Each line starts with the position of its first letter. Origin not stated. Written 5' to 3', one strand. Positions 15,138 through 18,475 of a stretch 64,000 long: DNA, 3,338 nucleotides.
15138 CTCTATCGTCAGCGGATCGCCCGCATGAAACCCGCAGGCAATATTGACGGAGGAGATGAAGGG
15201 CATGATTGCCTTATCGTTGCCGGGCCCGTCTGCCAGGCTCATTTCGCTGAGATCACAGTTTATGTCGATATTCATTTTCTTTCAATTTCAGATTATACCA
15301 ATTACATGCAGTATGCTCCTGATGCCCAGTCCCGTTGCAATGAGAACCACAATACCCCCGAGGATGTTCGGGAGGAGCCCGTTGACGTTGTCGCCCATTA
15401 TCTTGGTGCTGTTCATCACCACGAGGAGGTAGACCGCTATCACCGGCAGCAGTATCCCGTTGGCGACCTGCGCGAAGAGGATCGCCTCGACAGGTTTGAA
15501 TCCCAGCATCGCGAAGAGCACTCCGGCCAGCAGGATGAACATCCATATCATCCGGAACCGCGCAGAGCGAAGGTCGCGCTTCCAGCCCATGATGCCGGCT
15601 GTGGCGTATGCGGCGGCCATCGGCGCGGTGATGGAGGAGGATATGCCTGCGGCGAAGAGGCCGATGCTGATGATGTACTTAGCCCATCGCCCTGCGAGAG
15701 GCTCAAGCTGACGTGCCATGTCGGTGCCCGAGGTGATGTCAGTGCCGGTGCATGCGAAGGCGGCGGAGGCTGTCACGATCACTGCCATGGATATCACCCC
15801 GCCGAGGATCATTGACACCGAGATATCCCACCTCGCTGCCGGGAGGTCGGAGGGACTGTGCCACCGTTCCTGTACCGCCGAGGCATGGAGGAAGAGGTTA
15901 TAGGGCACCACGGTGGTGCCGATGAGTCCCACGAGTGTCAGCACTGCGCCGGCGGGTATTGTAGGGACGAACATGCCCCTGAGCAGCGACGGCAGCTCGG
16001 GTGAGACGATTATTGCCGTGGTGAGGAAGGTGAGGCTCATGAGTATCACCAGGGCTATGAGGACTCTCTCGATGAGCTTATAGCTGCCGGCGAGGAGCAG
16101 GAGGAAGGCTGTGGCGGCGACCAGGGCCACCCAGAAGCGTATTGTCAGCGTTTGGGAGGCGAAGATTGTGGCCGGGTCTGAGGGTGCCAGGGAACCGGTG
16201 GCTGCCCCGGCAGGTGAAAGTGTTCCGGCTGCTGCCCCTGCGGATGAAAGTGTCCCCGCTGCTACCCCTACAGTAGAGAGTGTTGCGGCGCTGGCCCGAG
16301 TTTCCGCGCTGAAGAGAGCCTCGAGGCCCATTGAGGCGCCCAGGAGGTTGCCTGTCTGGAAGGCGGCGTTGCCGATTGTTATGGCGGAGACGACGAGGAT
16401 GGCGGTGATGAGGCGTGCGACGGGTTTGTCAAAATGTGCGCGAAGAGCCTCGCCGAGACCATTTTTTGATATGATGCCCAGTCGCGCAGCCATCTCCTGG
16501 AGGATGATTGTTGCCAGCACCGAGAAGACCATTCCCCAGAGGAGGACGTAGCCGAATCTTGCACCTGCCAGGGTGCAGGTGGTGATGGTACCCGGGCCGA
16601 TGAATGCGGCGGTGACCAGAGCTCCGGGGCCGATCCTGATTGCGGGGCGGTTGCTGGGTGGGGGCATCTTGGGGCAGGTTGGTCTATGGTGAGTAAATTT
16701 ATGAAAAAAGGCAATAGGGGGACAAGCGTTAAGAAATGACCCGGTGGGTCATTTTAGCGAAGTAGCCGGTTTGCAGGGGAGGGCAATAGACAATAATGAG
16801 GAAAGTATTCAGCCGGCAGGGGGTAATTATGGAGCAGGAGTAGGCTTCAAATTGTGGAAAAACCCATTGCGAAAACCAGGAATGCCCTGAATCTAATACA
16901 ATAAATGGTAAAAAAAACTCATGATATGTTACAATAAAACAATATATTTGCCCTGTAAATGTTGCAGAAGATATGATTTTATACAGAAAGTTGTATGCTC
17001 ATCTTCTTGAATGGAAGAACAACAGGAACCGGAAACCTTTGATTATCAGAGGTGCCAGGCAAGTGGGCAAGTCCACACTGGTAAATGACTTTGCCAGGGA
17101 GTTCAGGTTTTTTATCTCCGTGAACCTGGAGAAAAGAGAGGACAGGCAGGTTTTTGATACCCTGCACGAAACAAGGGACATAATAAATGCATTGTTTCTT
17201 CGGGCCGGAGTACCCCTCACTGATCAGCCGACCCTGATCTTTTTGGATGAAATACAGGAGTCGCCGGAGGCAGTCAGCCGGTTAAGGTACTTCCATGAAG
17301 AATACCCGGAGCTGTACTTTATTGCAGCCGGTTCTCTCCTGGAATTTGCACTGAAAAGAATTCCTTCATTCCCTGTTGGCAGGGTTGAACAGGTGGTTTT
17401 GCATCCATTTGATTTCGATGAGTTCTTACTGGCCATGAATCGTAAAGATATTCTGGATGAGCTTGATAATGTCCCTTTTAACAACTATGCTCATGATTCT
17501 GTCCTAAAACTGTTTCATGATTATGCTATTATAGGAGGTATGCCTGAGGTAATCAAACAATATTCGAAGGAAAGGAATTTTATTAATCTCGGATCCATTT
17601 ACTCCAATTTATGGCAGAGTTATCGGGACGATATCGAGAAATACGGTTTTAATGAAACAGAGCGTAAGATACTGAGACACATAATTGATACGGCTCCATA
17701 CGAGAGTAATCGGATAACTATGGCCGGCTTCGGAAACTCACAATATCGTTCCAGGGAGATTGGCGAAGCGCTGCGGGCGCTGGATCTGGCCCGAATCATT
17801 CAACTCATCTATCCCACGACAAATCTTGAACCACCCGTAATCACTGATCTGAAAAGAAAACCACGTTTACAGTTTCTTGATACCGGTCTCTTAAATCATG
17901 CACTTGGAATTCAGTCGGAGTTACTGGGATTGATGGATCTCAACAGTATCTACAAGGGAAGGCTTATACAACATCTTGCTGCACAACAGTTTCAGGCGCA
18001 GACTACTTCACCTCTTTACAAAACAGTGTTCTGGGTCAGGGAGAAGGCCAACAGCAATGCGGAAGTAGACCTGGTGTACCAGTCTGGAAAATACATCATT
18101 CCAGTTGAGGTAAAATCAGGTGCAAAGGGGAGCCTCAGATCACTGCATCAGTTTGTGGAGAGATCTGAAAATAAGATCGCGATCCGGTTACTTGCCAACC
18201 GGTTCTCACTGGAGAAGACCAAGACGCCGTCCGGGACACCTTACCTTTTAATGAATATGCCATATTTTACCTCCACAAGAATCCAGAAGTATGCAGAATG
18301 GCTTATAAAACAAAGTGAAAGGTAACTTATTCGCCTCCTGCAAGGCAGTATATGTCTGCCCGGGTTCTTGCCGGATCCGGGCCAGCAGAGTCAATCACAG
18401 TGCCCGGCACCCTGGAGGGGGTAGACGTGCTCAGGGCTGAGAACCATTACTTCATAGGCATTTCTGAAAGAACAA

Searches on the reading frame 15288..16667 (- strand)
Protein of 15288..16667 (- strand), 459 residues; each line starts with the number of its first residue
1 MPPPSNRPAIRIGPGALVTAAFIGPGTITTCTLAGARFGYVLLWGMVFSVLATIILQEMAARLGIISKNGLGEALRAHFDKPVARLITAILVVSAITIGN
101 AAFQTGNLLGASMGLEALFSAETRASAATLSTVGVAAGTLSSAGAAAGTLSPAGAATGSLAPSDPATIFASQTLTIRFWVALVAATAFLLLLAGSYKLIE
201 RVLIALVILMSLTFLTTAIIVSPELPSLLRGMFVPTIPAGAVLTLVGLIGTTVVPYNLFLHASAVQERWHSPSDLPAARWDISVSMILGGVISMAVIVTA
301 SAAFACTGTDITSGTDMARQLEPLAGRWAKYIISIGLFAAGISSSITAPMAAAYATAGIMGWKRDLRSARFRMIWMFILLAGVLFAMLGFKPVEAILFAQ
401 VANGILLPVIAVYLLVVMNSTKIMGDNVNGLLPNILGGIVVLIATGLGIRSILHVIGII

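Call 105: search_protein_families(library=pfam, proteins=[window:15288-16667:-], max_evalue=0.00001)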
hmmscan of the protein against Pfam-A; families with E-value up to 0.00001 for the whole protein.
window:15288-16667:- (459 aa): 1 family
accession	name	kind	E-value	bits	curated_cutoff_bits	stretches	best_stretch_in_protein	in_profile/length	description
PF01566.24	Nramp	-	5.9e-92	308.9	29.8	2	174-430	89-356/357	Natural resistance-associated macrophage protein-like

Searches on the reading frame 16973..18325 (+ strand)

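Call 105: search_protein_families(library=pfam, proteins=[window:16973-18325:+], max_evalue=0.00001)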
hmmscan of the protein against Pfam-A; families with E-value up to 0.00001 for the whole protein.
window:16973-18325:+ (450 aa): 2 families
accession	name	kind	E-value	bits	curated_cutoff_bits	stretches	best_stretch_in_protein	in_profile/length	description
PF13173.12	AAA_14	-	5.9e-27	94.7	27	1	19-152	1-129/129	AAA domain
PF13635.12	DUF4143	-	1.4e-16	61.1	28.1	1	219-383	2-160/160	Domain of unknown function (DUF4143)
